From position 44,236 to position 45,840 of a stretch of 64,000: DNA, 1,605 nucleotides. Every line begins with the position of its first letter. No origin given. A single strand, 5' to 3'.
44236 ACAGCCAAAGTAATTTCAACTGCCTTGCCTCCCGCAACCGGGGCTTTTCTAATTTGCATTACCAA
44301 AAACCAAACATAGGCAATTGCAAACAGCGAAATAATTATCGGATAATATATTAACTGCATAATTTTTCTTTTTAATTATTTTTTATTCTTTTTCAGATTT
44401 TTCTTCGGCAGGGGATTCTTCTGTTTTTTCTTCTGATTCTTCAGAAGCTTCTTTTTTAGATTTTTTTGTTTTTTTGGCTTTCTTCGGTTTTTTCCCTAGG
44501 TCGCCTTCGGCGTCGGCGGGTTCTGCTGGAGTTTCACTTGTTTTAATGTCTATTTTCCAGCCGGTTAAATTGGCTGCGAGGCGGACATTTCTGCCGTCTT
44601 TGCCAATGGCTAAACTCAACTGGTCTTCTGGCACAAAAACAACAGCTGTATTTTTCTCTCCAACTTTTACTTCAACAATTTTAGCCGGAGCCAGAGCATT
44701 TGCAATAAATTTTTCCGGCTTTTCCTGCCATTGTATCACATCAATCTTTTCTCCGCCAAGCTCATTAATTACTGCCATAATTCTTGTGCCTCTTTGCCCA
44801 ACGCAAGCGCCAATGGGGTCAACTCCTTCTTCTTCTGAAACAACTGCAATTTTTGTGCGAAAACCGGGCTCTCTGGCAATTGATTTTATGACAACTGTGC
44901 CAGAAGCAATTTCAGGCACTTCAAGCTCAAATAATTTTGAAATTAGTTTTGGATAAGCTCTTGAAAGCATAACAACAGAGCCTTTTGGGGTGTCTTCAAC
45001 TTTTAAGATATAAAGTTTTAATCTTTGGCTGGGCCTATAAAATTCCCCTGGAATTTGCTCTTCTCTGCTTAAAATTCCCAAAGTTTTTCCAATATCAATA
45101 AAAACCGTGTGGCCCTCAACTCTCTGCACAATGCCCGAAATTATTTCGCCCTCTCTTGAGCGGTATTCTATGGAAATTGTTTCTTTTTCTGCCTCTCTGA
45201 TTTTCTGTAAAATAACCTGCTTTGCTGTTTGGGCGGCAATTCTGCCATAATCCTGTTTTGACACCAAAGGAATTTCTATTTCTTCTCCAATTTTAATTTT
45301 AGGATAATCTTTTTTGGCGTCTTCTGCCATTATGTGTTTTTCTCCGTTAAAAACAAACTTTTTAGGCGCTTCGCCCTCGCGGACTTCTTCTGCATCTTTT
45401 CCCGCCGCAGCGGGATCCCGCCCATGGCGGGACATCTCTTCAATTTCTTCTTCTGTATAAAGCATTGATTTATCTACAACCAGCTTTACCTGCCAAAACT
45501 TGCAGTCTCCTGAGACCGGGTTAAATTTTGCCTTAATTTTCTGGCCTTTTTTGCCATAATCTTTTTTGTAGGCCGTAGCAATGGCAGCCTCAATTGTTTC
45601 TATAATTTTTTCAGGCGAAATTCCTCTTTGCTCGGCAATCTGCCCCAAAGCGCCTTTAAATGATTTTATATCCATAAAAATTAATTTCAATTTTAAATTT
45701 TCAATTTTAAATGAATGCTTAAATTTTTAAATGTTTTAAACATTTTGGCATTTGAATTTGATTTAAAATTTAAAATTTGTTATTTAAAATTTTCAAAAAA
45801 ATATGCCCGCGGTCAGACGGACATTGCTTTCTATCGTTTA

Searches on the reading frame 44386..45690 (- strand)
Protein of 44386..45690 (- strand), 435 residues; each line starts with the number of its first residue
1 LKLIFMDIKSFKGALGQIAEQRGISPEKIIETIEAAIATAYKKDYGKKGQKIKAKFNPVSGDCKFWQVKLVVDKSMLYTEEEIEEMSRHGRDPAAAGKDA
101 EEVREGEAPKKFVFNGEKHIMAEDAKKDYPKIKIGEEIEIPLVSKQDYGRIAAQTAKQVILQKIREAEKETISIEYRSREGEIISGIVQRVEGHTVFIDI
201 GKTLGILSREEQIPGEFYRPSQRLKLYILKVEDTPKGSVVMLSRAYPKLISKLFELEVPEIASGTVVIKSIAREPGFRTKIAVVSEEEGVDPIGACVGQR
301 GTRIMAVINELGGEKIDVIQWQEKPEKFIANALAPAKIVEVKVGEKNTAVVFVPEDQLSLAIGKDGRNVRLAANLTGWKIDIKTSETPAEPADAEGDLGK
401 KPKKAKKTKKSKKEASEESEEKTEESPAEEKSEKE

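Call 80: search_solved_structures(query=window:44386-45690:-, show_alignments=1, max_evalue=1e-10)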
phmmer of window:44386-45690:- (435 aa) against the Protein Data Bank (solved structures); distinct sequences matched with E-value up to 1e-10: 15.
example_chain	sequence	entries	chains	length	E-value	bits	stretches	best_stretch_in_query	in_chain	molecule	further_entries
1hh2_P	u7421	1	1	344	6e-78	266.1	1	119-383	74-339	N UTILIZATION SUBSTANCE PROTEIN A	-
1l2f_A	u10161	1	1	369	6.8e-78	265.9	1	119-383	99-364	N utilization substance protein A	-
6j9e_F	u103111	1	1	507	6.8e-75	256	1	117-396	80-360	Transcription termination/antitermination protein NusA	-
1k0r_A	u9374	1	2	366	8.4e-71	242.5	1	146-396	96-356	NusA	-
5lm7_A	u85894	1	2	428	8.3e-70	239.3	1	118-387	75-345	Transcription termination/antitermination protein NusA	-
6gov_A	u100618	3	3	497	1.5e-69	238.4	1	118-387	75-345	Transcription termination/antitermination protein NusA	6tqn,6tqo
6z9p_A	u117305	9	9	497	1.5e-69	238.4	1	118-387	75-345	Transcription termination/antitermination protein NusA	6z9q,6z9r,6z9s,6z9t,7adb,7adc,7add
5ms0_M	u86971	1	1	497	1.5e-69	238.4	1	118-387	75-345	Transcription termination/antitermination protein NusA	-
8pil_F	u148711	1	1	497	1.5e-69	238.4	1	118-387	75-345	Transcription termination/antitermination protein NusA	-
6flq_F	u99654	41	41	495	1.5e-69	238.4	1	118-387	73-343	Transcription termination/antitermination protein NusA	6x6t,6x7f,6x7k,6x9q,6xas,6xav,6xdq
7ubn_N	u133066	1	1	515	1.8e-69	238.1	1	118-387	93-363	Transcription termination/antitermination protein NusA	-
4mtn_A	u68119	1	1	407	2.8e-69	237.5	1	129-388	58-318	Transcription termination factor NusA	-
5lm9_A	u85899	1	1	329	3.6e-64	220.7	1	148-387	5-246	Transcription termination/antitermination protein NusA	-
2asb_A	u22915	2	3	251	5.5e-58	200.3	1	175-396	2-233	Transcription elongation protein nusA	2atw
2mt4_A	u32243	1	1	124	8.7e-16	61.4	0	115-169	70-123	Transcription termination/antitermination protein NusA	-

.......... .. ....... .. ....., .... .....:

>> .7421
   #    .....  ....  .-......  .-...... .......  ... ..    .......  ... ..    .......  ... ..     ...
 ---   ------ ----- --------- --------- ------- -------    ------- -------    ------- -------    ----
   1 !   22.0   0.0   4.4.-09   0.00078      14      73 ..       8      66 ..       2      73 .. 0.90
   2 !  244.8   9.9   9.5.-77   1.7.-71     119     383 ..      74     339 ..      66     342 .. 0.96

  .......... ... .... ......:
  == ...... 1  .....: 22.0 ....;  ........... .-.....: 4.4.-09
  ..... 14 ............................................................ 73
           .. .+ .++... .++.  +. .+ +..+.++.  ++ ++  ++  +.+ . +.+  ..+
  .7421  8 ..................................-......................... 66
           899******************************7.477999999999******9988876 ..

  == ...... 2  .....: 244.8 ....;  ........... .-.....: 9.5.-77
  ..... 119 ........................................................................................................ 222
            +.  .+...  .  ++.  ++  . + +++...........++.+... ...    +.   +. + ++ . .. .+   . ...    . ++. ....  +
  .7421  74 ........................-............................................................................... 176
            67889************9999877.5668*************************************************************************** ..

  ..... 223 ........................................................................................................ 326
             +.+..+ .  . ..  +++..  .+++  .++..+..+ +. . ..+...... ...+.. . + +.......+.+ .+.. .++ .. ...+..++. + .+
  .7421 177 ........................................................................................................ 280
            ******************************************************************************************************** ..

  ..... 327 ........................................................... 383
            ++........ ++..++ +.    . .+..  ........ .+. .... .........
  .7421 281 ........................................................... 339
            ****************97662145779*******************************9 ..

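Call 81: search_protein_families(library=pfam, proteins=[window:44386-45690:-], max_evalue=0.001)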
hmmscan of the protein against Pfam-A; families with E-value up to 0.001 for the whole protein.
window:44386-45690:- (435 aa): 4 families
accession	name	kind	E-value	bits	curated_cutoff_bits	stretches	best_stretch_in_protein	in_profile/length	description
PF08529.16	NusA_N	-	9.4e-31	106.9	23.8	1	13-170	4-119/119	NusA N-terminal domain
PF13184.12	KH_5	-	6.2e-28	97.2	27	1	275-343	1-69/69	NusA-like KH domain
PF00575.29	S1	-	2.3e-06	28.3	22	1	179-238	3-69/74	S1 RNA binding domain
PF23095.1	KH_NusA_C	-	6.9e-05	23.2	34.2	1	349-382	1-34/59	Transcription termination/antitermination protein NusA, KH domain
